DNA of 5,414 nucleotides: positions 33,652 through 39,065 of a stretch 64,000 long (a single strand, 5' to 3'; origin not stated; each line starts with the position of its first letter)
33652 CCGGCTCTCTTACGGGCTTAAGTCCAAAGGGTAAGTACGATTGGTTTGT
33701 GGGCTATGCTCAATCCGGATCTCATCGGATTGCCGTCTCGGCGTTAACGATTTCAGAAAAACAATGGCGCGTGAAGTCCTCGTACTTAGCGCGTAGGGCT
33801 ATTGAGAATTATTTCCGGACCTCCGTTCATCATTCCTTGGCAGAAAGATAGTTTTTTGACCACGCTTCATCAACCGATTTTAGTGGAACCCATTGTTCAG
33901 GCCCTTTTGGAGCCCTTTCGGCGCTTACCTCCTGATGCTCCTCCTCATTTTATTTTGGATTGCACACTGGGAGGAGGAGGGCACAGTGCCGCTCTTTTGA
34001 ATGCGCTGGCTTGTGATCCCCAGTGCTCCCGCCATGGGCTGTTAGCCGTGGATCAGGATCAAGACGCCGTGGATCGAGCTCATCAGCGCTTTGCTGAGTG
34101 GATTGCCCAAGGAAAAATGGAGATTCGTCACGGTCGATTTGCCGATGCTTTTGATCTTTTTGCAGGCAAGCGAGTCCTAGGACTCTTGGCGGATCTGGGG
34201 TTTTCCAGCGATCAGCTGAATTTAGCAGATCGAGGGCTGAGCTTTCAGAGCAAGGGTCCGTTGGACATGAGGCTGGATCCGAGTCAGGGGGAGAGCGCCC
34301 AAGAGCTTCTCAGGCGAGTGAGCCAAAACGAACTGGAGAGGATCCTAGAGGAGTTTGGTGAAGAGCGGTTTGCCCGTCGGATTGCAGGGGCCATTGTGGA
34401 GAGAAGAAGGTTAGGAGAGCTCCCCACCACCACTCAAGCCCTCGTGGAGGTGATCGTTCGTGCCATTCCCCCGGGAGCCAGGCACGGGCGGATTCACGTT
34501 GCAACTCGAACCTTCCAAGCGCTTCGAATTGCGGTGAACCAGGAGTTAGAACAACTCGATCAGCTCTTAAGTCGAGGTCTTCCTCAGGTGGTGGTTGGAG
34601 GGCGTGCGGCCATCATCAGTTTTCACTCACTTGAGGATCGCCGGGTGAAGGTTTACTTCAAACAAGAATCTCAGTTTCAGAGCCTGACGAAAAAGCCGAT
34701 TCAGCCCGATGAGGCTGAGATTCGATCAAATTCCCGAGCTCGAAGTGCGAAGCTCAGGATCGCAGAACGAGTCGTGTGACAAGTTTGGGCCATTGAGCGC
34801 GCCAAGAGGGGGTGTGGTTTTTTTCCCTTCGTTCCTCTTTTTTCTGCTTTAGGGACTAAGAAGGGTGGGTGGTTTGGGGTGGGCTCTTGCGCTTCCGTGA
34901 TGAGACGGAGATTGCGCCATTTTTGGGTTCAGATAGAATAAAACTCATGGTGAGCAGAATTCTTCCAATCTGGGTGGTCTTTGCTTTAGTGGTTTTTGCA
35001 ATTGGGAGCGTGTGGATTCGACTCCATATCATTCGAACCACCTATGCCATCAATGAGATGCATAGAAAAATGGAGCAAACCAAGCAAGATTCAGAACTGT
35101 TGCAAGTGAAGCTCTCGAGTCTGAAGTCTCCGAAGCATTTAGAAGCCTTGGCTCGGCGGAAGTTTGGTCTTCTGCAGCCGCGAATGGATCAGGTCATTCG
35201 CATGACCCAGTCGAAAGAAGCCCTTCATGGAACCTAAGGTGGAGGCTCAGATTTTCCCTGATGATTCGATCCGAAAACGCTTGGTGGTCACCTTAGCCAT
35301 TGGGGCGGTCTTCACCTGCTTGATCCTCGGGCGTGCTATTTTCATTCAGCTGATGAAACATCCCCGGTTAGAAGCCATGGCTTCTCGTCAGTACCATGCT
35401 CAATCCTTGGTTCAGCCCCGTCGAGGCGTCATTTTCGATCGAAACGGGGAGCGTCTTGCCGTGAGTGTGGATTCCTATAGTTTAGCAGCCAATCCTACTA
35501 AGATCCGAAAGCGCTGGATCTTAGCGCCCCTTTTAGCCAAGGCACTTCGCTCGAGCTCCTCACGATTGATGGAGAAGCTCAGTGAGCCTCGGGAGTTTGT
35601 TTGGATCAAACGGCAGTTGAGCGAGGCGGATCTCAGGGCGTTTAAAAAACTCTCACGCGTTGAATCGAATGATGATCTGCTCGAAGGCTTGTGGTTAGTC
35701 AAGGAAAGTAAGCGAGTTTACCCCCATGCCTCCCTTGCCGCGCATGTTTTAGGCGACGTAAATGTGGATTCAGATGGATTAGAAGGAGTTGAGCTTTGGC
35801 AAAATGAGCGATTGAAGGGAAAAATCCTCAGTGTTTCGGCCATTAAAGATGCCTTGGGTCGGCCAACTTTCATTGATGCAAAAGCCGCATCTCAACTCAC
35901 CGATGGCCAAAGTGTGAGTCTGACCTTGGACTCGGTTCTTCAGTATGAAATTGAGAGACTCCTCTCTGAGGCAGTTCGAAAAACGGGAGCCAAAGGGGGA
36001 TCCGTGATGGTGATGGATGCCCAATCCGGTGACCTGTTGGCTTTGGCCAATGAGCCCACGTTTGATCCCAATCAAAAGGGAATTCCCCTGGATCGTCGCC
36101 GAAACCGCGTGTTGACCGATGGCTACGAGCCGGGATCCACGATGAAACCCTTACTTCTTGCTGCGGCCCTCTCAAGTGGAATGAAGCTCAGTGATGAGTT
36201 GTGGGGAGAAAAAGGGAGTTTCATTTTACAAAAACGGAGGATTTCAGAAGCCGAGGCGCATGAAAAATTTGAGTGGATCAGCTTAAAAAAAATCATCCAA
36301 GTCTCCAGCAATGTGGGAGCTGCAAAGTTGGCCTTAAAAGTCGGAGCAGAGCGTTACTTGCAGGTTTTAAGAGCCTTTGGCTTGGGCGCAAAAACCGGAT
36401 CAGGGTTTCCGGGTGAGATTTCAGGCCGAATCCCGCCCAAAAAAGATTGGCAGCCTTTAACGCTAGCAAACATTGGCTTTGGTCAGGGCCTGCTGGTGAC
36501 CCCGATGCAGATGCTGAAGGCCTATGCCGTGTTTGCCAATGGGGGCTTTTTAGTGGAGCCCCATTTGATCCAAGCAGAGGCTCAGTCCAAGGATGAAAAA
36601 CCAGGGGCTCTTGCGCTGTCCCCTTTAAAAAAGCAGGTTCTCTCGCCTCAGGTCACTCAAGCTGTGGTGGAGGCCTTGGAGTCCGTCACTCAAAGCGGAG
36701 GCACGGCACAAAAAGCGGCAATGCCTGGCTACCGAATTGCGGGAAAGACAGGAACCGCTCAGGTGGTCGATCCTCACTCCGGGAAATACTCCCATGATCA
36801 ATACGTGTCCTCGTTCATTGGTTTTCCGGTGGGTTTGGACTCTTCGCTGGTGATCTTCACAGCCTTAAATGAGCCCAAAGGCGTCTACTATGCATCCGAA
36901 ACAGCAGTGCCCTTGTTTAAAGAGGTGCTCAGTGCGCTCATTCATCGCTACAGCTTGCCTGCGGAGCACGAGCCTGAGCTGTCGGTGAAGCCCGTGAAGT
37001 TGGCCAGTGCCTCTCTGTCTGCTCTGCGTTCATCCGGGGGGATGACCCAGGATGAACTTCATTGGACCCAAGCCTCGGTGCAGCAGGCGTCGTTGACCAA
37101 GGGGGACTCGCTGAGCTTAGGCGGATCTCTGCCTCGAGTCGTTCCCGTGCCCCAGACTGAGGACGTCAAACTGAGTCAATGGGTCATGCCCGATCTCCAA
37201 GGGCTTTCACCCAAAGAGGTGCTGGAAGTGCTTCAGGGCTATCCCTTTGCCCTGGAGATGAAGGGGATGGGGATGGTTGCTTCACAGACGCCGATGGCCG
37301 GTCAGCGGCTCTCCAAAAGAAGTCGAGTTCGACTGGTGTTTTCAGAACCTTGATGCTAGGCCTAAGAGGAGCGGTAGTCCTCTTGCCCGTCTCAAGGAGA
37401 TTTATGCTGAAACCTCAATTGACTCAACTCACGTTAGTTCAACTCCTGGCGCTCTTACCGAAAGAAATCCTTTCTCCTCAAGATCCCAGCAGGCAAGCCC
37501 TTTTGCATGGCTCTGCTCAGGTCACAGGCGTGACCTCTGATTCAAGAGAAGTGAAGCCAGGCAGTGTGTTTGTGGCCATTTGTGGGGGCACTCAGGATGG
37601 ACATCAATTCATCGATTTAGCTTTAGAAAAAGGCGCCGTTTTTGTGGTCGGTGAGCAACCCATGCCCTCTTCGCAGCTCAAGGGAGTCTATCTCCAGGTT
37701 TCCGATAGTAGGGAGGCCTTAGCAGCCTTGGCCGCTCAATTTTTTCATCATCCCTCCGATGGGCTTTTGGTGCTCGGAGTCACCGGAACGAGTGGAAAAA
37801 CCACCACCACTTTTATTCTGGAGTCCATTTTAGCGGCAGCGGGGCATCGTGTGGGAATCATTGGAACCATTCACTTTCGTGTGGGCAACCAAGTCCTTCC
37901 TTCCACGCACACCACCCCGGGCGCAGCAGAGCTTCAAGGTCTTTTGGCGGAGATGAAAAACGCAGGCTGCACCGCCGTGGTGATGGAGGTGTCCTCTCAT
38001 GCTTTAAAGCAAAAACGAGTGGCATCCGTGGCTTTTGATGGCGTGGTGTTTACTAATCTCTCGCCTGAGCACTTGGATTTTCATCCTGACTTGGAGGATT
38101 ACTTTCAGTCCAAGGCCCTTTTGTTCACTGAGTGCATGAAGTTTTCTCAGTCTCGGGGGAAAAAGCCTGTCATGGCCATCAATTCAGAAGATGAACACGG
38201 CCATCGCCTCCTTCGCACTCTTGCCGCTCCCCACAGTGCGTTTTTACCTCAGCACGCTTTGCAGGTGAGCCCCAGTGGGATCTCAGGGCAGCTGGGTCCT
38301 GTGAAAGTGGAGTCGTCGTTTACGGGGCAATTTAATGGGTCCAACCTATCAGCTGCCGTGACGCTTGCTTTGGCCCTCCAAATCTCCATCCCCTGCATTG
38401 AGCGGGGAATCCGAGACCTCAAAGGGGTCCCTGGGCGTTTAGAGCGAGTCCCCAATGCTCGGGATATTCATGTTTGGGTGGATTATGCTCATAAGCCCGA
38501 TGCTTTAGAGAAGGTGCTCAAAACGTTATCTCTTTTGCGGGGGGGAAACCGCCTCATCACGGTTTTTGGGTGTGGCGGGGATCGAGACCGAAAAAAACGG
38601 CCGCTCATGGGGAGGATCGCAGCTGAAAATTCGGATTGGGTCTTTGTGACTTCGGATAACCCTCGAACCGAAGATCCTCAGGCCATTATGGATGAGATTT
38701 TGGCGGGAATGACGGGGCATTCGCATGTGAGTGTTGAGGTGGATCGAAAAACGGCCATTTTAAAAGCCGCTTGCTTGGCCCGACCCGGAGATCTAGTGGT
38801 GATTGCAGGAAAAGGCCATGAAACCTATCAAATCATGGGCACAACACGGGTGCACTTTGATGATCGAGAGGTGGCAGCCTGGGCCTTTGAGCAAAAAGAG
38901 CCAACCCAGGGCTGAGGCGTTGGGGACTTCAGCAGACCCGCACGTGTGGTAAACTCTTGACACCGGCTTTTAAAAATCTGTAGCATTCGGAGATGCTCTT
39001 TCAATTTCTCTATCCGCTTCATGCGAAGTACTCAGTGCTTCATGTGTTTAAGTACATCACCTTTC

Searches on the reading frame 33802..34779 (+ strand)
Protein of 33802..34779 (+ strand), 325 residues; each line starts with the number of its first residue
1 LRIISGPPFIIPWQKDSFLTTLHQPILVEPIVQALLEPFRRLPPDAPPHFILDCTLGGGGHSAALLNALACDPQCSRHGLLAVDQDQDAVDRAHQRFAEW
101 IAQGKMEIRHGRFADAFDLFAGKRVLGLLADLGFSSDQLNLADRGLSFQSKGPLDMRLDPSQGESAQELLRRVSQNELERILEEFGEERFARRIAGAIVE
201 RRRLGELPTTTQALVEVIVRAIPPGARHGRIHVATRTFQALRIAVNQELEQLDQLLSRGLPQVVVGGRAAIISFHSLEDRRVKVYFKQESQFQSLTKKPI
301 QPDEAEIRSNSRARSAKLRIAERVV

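Call 10: search_protein_families(library=ncbifam, proteins=[window:33802-34779:+])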
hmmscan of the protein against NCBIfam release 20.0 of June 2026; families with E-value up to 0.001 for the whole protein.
window:33802-34779:+ (325 aa): 1 family
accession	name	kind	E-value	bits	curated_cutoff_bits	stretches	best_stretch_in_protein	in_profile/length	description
TIGR00006.1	TIGR00006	equivalog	6.9e-79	265.5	154.3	1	22-323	6-309/310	16S rRNA (cytosine(1402)-N(4))-methyltransferase RsmH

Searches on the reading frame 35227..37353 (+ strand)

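Call 10: search_protein_families(library=ncbifam, proteins=[window:35227-37353:+])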
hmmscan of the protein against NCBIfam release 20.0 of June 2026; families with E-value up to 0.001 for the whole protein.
window:35227-37353:+ (708 aa): 22 families
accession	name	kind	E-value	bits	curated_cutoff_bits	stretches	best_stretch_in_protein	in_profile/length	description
TIGR02214.1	spoVD_pbp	equivalog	6.4e-112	374.9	688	1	19-582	2-565/636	stage V sporulation protein D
NF053573.1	PBP2_PenA_Neis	exception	9.6e-89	298.4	1105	1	18-570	28-559/572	peptidoglycan D,D-transpeptidase PBP2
TIGR03423.1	pbp2_mrdA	equivalog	7e-82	275.8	455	1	18-572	2-591/593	penicillin-binding protein 2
NF011685.0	PRK15105.1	subfamily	1.4e-74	251.8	737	1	26-573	29-559/588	peptidoglycan glycosyltransferase FtsI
NF038271.1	strep_PBP2X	exception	2.4e-45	155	1050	2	148-566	168-611/750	penicillin-binding protein PBP2X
TIGR02074.1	PBP_1a_fam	subfamily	3.3e-34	118.6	508.75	1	224-569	220-530/535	PBP1A family penicillin-binding protein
NF051842.1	PBP4_5_Efaec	equivalog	1.7e-30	106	700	1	61-514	160-616/668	penicillin-binding protein PBP4(5)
NF008061.0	PRK10795.1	equivalog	2.5e-26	92.4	962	2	219-515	240-553/634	peptidoglycan DD-transpeptidase MrdA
NF000237.1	MECA_PBP2A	equivalog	1.2e-15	56.8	750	1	62-450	147-552/668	PBP2a family beta-lactam-resistant peptidoglycan transpeptidase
NF033378.1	MECD_PBP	exception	4.4e-15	55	1450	1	64-513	151-611/678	PBP2a family beta-lactam-resistant peptidoglycan transpeptidase MecD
NF038276.1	strep_PBP2A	exception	5.2e-15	54.7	1100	1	298-530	390-596/716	penicillin-binding protein PBP2A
TIGR02073.1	PBP_1c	equivalog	5.3e-15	55.1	494.2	1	226-512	240-495/728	penicillin-binding protein 1C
NF051885.1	tranpepglycosPbpC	equivalog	2.5e-14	52.8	900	1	222-512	286-545/632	multimodular transpeptidase-transglycosylase PbpC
NF038278.1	strep_PBP2B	exception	1.6e-13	50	975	1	216-513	293-618/678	penicillin-binding protein PBP2B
NF000407.1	MECC_PBP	exception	4.1e-13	48.5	1500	1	351-450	450-549/665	PBP2a family beta-lactam-resistant peptidoglycan transpeptidase MecC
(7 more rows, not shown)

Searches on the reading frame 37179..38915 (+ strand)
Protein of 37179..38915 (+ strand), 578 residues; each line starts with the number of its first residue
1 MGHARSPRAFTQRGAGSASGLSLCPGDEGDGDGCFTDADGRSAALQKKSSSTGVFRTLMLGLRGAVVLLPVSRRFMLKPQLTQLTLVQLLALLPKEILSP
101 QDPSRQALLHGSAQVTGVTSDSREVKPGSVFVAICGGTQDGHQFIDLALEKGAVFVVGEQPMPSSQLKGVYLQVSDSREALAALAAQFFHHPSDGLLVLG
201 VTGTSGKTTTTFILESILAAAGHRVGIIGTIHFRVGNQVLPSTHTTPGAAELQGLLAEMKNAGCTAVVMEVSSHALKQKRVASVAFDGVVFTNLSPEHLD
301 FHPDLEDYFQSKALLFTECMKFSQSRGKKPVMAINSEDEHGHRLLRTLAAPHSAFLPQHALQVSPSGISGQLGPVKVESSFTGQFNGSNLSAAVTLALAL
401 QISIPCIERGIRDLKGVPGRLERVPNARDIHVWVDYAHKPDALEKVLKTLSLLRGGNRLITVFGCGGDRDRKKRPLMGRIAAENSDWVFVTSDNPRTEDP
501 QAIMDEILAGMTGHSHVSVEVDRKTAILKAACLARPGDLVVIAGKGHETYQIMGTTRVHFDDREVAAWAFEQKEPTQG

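Call 10: search_protein_families(library=ncbifam, proteins=[window:37179-38915:+])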
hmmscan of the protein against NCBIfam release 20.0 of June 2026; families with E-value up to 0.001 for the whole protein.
window:37179-38915:+ (578 aa): 28 families (the best 25 are shown)
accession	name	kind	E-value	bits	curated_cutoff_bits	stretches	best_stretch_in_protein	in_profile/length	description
NF001126.0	PRK00139.1-4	equivalog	1.4e-152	508.6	373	1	111-572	19-484/486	UDP-N-acetylmuramoyl-L-alanyl-D-glutamate--2,6-diaminopimelate ligase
NF008896.0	PRK11929.1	equivalog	1.4e-148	496.4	1023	1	110-572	24-500/965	bifunctional UDP-N-acetylmuramoyl-L-alanyl-D-glutamate--2,6-diaminopimelate ligase MurE/UDP-N-acetylmuramoyl-tripeptide--D-alanyl-D-alanine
TIGR01085.1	murE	subfamily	1e-147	492.9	257.3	1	113-568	2-469/472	UDP-N-acetylmuramyl-tripeptide synthetase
NF001124.0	PRK00139.1-2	equivalog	2.2e-143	478.6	476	1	109-574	22-496/500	UDP-N-acetylmuramoyl-L-alanyl-D-glutamate--2,6-diaminopimelate ligase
NF001123.0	PRK00139.1-1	equivalog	2.2e-119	399.3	586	1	111-571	16-490/493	UDP-N-acetylmuramoyl-L-alanyl-D-glutamate--2,6-diaminopimelate ligase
NF010628.0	PRK14022.1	equivalog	1.2e-89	301.3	536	1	111-567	31-477/483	UDP-N-acetylmuramoyl-L-alanyl-D-glutamate--L-lysine ligase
NF001130.0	PRK00139.2-4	equivalog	9.4e-71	239.1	715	2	113-318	29-237/516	UDP-N-acetylmuramoyl-L-alanyl-D-glutamate--2,6-diaminopimelate ligase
NF001127.0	PRK00139.2-1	equivalog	1.3e-54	185.8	997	2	115-319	31-238/520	UDP-N-acetylmuramoyl-L-alanyl-D-glutamate--2,6-diaminopimelate ligase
NF001129.0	PRK00139.2-3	equivalog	4.6e-47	160.7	762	1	112-561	38-505/517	UDP-N-acetylmuramoyl-L-alanyl-D-glutamate--2,6-diaminopimelate ligase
NF001131.0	PRK00139.2-5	equivalog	1.4e-45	156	1000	1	173-558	86-470/483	UDP-N-acetylmuramoyl-L-alanyl-D-glutamate--2,6-diaminopimelate ligase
TIGR01143.1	murF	subfamily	4.5e-30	104.9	288.6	2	121-223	2-101/418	UDP-N-acetylmuramoyl-tripeptide--D-alanyl-D-alanine ligase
TIGR02068.2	cya_phycin_syn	equivalog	3.5e-27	94.8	850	1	195-544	478-848/862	cyanophycin synthetase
NF010623.0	PRK14016.1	subfamily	2.7e-24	85.4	877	2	375-544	675-850/871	cyanophycin synthetase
NF053646.1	pMurD1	equivalog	4.2e-22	78.4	610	1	198-545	111-441/465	pseudomurein biosynthesis peptide ligase pMurD1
TIGR01087.1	murD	equivalog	1.5e-21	77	211.95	1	195-450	103-338/441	UDP-N-acetylmuramoyl-L-alanine--D-glutamate ligase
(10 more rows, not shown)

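Call 38: find_encoding_contigs(protein=window:37404-38915:+, flank=10000, max_places=10)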
Protein window:37404-38915:+ (503 aa): 1 contig read that carries it; 1 place shown.
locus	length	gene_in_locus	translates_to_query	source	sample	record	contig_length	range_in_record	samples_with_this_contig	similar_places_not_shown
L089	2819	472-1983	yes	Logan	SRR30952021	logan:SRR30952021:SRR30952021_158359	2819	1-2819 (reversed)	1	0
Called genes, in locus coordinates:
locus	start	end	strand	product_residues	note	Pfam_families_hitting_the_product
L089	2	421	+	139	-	?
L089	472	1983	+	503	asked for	PF01225:Mur_ligase, PF08245:Mur_ligase_M, PF02875:Mur_ligase_C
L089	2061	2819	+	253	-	?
